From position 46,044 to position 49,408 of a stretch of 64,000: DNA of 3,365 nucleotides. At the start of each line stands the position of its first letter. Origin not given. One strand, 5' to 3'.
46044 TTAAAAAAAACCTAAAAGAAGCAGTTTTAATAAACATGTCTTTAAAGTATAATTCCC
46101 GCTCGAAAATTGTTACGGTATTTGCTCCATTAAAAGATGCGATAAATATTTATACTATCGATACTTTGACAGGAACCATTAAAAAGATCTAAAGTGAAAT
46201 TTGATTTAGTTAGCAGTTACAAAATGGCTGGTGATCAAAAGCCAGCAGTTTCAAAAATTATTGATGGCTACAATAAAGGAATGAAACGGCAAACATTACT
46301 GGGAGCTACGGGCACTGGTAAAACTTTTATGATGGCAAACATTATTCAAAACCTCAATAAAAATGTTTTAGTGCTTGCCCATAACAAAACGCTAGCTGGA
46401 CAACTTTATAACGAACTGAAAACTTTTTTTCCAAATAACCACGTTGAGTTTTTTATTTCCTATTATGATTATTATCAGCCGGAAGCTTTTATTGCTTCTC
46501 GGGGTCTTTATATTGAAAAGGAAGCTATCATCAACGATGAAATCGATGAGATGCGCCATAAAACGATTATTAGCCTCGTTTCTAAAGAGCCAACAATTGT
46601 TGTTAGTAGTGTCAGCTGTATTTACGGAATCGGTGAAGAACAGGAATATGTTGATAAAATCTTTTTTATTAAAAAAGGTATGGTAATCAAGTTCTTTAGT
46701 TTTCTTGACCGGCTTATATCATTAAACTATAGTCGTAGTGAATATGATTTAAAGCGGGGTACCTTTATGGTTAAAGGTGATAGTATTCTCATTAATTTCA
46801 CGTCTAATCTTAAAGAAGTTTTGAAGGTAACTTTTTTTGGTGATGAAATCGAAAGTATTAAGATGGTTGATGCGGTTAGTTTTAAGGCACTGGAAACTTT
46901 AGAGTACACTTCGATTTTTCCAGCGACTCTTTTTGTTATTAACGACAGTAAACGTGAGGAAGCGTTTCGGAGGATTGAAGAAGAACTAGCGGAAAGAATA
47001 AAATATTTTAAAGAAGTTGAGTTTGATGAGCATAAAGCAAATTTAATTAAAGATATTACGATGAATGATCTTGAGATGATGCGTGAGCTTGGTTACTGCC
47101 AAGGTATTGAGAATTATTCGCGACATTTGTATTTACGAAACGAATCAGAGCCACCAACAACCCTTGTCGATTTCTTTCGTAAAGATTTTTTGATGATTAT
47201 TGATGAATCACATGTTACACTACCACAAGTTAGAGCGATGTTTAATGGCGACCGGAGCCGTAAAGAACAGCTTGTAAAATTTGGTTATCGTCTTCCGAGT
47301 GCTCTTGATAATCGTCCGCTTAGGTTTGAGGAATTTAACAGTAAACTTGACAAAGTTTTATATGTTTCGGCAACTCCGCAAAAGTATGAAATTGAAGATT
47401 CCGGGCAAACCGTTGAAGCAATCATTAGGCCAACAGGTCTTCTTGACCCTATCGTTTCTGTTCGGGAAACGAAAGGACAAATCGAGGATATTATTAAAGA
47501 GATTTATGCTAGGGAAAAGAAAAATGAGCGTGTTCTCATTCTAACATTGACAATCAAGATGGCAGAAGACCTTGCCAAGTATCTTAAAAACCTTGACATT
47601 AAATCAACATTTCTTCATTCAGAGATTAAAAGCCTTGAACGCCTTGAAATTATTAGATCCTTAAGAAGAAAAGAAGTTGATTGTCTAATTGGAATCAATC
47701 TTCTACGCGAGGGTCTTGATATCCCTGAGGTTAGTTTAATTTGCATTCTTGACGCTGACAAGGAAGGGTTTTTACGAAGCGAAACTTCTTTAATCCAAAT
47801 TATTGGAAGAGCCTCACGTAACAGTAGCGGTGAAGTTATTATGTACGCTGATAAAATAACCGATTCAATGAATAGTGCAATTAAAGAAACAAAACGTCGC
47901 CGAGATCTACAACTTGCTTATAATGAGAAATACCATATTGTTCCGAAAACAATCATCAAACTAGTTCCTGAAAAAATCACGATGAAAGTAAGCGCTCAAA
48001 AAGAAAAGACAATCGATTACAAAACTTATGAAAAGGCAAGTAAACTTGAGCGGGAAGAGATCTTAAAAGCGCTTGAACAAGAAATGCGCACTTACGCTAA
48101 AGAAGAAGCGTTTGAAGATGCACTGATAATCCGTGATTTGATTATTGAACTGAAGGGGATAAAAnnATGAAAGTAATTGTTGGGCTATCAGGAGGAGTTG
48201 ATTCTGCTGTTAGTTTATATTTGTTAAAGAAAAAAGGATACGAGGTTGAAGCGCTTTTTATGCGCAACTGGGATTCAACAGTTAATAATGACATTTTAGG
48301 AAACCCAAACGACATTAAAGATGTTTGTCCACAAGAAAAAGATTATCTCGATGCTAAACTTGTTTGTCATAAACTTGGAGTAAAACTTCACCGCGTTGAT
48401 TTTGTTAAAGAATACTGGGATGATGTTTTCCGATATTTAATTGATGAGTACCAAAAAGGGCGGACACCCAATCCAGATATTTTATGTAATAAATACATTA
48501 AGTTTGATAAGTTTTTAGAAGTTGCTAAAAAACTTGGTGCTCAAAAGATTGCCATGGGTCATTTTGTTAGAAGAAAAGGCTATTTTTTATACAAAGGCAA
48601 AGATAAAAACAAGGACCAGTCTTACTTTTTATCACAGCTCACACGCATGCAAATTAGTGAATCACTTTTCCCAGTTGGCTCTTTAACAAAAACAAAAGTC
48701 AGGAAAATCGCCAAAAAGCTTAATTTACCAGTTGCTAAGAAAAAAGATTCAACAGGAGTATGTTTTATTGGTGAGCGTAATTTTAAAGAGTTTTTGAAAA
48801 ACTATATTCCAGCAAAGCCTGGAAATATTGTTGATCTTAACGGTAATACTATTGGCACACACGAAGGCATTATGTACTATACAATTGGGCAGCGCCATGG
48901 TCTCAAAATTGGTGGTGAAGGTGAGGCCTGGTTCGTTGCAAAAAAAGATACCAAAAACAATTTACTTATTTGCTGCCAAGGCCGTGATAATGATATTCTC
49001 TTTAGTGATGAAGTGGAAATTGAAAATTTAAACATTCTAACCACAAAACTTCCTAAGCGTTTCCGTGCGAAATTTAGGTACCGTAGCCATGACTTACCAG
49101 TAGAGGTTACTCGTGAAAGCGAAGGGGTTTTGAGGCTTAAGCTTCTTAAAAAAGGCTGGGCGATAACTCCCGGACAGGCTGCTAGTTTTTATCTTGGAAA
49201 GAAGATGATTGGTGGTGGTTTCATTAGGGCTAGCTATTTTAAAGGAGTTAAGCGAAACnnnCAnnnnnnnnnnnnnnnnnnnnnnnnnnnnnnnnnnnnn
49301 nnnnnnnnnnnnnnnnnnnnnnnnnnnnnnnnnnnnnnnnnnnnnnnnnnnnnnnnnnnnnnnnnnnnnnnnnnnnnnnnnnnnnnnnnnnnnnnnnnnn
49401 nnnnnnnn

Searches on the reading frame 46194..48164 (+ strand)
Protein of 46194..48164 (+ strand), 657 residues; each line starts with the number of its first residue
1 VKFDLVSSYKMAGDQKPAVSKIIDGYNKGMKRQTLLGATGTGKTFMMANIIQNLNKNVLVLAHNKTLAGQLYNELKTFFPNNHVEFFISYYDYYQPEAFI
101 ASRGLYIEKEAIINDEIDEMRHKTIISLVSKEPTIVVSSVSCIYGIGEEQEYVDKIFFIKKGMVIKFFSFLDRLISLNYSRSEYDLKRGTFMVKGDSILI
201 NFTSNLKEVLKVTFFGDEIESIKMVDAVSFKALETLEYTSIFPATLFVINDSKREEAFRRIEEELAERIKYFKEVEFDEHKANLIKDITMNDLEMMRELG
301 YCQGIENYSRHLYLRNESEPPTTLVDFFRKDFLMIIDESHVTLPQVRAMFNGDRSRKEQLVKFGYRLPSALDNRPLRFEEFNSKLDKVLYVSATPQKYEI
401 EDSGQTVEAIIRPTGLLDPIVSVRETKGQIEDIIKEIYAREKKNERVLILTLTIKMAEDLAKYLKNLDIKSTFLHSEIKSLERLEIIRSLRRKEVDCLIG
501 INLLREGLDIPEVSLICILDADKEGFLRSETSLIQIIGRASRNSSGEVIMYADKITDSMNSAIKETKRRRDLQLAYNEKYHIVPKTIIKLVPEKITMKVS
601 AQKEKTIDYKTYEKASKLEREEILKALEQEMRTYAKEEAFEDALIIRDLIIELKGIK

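Call 60: find_homologous_proteins(query=window:46194-48164:+, max_evalue=1e-50)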
Query window:46194-48164:+ (657 aa): 8000 proteins with E <= 1e-50 among 8000 candidates; the best 120 are listed.
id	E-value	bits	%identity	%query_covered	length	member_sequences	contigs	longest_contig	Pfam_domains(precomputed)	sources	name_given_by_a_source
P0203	0.0e+0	1384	99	98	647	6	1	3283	PF00270.36,PF02151.26,PF17757.7,PF00271.38,PF27431.1,PF04851.22,PF12344.15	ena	-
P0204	0.0e+0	1363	98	98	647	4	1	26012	PF00270.36,PF02151.26,PF17757.7,PF00271.38,PF27431.1,PF04851.22,PF12344.15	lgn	-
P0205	1.7e-250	851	59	99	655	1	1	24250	PF00270.36,PF02151.26,PF17757.7,PF00271.38,PF27431.1,PF04851.22,PF12344.15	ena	-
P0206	3.8e-250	850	59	99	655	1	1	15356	PF00270.36,PF02151.26,PF17757.7,PF00271.38,PF27431.1,PF04851.22,PF12344.15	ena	-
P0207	2.1e-249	847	59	99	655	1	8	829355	PF00270.36,PF02151.26,PF17757.7,PF00271.38,PF27431.1,PF04851.22,PF12344.15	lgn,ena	-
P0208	2.2e-249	847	59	99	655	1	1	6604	PF00270.36,PF02151.26,PF17757.7,PF00271.38,PF27431.1,PF04851.22,PF12344.15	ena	-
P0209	2.9e-249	847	59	99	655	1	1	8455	PF00270.36,PF02151.26,PF17757.7,PF00271.38,PF27431.1,PF04851.22,PF12344.15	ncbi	-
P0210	2.1e-248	844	59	99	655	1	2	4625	PF00270.36,PF02151.26,PF17757.7,PF00271.38,PF27431.1,PF04851.22,PF12344.15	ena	-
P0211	3.4e-248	843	60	99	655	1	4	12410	PF00270.36,PF02151.26,PF17757.7,PF00271.38,PF27431.1,PF04851.22,PF12344.15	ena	-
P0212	5.9e-248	843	59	99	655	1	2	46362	PF00270.36,PF02151.26,PF17757.7,PF00271.38,PF27431.1,PF04851.22,PF12344.15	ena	-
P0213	7.0e-248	842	60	100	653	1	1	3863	PF00270.36,PF02151.26,PF17757.7,PF00271.38,PF27431.1,PF04851.22,PF12344.15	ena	-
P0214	1.5e-247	841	60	99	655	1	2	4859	PF00270.36,PF02151.26,PF17757.7,PF00271.38,PF27431.1,PF04851.22,PF12344.15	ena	-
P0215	1.8e-247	841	59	99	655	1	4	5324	PF00270.36,PF02151.26,PF17757.7,PF00271.38,PF27431.1,PF04851.22,PF12344.15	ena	-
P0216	3.9e-247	840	59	99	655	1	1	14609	PF00270.36,PF02151.26,PF17757.7,PF00271.38,PF27431.1,PF04851.22,PF12344.15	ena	-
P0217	4.2e-247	840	59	99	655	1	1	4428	PF00270.36,PF02151.26,PF17757.7,PF00271.38,PF27431.1,PF04851.22,PF12344.15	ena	-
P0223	5.6e-246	836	61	100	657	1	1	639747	PF00270.36,PF02151.26,PF17757.7,PF00271.38,PF27431.1,PF04851.22,PF12344.15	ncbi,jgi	ncbi:MAG: excinuclease ABC subunit UvrB [Bacilli bacterium]|jgi:excinuclease ABC subunit B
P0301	7.6e-241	819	58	99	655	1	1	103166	PF00270.36,PF02151.26,PF17757.7,PF00271.38,PF27431.1,PF04851.22,PF12344.15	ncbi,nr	ncbi:MAG: excinuclease ABC subunit UvrB [Acholeplasmataceae bacterium]|nr:excinuclease ABC subunit U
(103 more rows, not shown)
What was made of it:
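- UvrB relatives are named Acholeplasmataceae/Bacilli MAGs (call 60).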

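Call 61: find_encoding_contigs(protein=P0301, flank=10000, max_places=2)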
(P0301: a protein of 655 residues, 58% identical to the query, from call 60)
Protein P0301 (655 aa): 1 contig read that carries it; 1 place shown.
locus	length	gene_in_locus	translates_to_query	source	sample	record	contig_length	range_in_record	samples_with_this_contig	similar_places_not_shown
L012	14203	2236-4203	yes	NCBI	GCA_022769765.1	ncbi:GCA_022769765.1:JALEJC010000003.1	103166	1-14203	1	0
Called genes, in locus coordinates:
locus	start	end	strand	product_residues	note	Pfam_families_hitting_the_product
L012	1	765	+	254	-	PF02368:Big_2 (weak)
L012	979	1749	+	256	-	PF00753:Lactamase_B, PF23023:Anti-Pycsar_Apyc1, PF12706:Lactamase_B_2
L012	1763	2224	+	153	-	PF02590:SPOUT_MTase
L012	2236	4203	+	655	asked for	PF00270:DEAD (faint), PF04851:ResIII, PF17757:UvrB_inter, PF27431:UvrB_3rd, PF00271:Helicase_C, PF12344:UvrB, PF02151:UVR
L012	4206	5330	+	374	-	PF02540:NAD_synthase (faint), PF03054:tRNA_Me_trans, PF20259:tRNA_Me_trans_M, PF20258:tRNA_Me_trans_C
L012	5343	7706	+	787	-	PF23139:OB_YrrC, PF14490:HHH_RecD2, PF13086:AAA_11 (faint), PF13245:AAA_19, PF13604:AAA_30, PF01443:Viral_helicase1 (faint), PF18335:SH3_13, PF13538:UvrD_C_2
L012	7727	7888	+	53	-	-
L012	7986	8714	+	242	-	PF20772:TACO1_YebC_N, PF01709:Transcrip_reg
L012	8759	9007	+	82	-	-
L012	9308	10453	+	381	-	PF01841:Transglut_core (weak)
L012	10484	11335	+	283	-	-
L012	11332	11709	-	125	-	PF01325:Fe_dep_repress, PF02742:Fe_dep_repr_C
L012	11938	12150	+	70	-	PF04023:FeoA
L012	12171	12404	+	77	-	PF04023:FeoA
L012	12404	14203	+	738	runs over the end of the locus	PF00009:GTP_EFTU (weak), PF01926:MMR_HSR1, PF02421:FeoB_N, PF09439:SRPRB (weak), PF17910:FeoB_Cyto (weak), PF07670:Gate, PF07664:FeoB_C, PF07670:Gate (weak)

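Call 62: find_encoding_contigs(protein=P0223, flank=10000, max_places=2)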
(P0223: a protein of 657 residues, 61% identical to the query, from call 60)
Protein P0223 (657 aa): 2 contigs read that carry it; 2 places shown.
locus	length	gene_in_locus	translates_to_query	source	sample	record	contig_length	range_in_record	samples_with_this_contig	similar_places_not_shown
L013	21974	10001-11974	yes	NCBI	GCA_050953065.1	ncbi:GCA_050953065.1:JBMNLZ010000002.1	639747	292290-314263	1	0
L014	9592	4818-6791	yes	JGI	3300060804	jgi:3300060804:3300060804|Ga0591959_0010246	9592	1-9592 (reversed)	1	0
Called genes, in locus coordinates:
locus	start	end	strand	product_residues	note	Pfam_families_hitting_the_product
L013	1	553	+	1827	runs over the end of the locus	-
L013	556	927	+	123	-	-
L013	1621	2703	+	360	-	PF00266:Aminotran_5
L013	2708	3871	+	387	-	PF00389:2-Hacid_dh, PF02826:2-Hacid_dh_C, PF03446:NAD_binding_2 (weak)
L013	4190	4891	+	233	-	PF08713:DNA_alkylation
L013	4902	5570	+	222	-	-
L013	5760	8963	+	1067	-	PF02368:Big_2 (weak), PF26182:Ig_NUP210_5th (faint), PF26918:Ig_Eae (faint), PF02368:Big_2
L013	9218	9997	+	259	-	PF00753:Lactamase_B, PF23023:Anti-Pycsar_Apyc1, PF12706:Lactamase_B_2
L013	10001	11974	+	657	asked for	PF00270:DEAD (faint), PF04851:ResIII, PF17757:UvrB_inter, PF27431:UvrB_3rd, PF00271:Helicase_C, PF12344:UvrB, PF02151:UVR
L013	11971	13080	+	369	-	PF03054:tRNA_Me_trans, PF20259:tRNA_Me_trans_M, PF20258:tRNA_Me_trans_C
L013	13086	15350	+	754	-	PF23139:OB_YrrC (weak), PF14490:HHH_RecD2, PF13086:AAA_11 (faint), PF13245:AAA_19, PF13604:AAA_30, PF01443:Viral_helicase1 (faint), PF18335:SH3_13, PF13538:UvrD_C_2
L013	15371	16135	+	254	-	-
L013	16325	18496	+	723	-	-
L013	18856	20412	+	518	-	PF13306:LRR_5, PF13855:LRR_8 (faint), PF13306:LRR_5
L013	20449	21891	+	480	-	PF09479:Flg_new, PF13306:LRR_5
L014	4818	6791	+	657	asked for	PF00270:DEAD (faint), PF04851:ResIII, PF17757:UvrB_inter, PF27431:UvrB_3rd, PF00271:Helicase_C, PF12344:UvrB, PF02151:UVR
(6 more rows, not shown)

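Call 88: find_encoding_contigs(protein=P0207, flank=10000, max_places=2)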
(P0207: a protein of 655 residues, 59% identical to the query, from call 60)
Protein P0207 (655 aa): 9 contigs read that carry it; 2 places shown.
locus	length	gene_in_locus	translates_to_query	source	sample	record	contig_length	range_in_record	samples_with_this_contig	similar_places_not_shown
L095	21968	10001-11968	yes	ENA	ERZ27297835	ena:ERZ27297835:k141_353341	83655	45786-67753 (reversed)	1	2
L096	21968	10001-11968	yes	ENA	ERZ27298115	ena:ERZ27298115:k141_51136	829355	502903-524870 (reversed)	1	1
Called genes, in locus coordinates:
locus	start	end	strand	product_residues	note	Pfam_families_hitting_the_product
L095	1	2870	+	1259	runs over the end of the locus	-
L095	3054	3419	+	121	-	-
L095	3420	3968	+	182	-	PF06114:Peptidase_M78 (weak)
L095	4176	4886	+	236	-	PF14386:DUF4417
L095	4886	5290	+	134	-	-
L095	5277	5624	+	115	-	-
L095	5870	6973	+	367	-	PF00144:Beta-lactamase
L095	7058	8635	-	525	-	-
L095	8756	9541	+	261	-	PF00753:Lactamase_B, PF23023:Anti-Pycsar_Apyc1 (faint), PF12706:Lactamase_B_2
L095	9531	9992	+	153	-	PF02590:SPOUT_MTase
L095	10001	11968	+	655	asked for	PF00270:DEAD (faint), PF04851:ResIII, PF17757:UvrB_inter, PF27431:UvrB_3rd, PF00271:Helicase_C, PF12344:UvrB, PF02151:UVR (weak)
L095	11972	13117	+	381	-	PF03054:tRNA_Me_trans, PF20259:tRNA_Me_trans_M, PF20258:tRNA_Me_trans_C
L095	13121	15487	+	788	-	PF23139:OB_YrrC, PF14490:HHH_RecD2, PF13086:AAA_11 (weak), PF13245:AAA_19, PF13604:AAA_30, PF01443:Viral_helicase1 (faint), PF18335:SH3_13, PF13538:UvrD_C_2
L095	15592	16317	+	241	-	PF20772:TACO1_YebC_N, PF01709:Transcrip_reg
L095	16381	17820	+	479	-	PF01946:Thi4 (faint), PF07992:Pyr_redox_2 (faint), PF21688:FAD-depend_C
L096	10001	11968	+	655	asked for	PF00270:DEAD (faint), PF04851:ResIII, PF17757:UvrB_inter, PF27431:UvrB_3rd, PF00271:Helicase_C, PF12344:UvrB, PF02151:UVR (weak)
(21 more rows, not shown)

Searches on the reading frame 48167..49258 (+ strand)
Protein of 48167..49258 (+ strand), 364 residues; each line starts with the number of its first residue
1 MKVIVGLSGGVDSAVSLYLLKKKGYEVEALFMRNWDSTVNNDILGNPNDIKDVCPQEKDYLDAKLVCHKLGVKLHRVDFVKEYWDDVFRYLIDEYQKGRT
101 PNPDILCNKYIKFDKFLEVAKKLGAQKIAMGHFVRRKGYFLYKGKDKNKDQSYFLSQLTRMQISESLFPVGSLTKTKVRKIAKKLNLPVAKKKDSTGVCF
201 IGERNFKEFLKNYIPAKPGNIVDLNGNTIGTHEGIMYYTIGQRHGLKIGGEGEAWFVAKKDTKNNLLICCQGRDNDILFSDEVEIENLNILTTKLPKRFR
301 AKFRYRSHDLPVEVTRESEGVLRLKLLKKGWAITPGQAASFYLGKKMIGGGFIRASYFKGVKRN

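Call 12: search_protein_families(library=ncbifam, proteins=[window:48167-49258:+], max_evalue=0.00001)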
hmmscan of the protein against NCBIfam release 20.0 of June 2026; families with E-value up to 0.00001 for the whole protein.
window:48167-49258:+ (364 aa): 8 families
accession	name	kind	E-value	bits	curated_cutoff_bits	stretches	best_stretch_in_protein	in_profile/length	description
NF001138.1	PRK00143.1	equivalog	2.4e-126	421.4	284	1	2-353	1-345/345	tRNA 2-thiouridine(34) synthase MnmA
TIGR00420.1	trmU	equivalog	7.6e-125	416.4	236.95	1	1-353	1-351/351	tRNA 2-thiouridine(34) synthase MnmA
NF011258.0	PRK14664.1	equivalog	7.8e-64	216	680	1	2-355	7-347/362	tRNA 2-thiouridine(34) synthase MnmA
NF011259.0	PRK14665.1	equivalog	1.1e-51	175.8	364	1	2-353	7-358/360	tRNA 2-thiouridine(34) synthase MnmA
NF010587.0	PRK13980.1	equivalog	3.1e-09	36.4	255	0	2-35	33-68/267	NAD+ synthase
TIGR00552.1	nadE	equivalog_domain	7.2e-07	28.7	63.65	0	2-36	24-60/251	NAD(+) synthase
NF003385.0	PRK04527.1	equivalog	8.6e-07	27.9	603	1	2-131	5-117/401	argininosuccinate synthase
NF006222.0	PRK08349.1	subfamily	1.6e-06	28.2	251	1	1-131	1-112/198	hypothetical protein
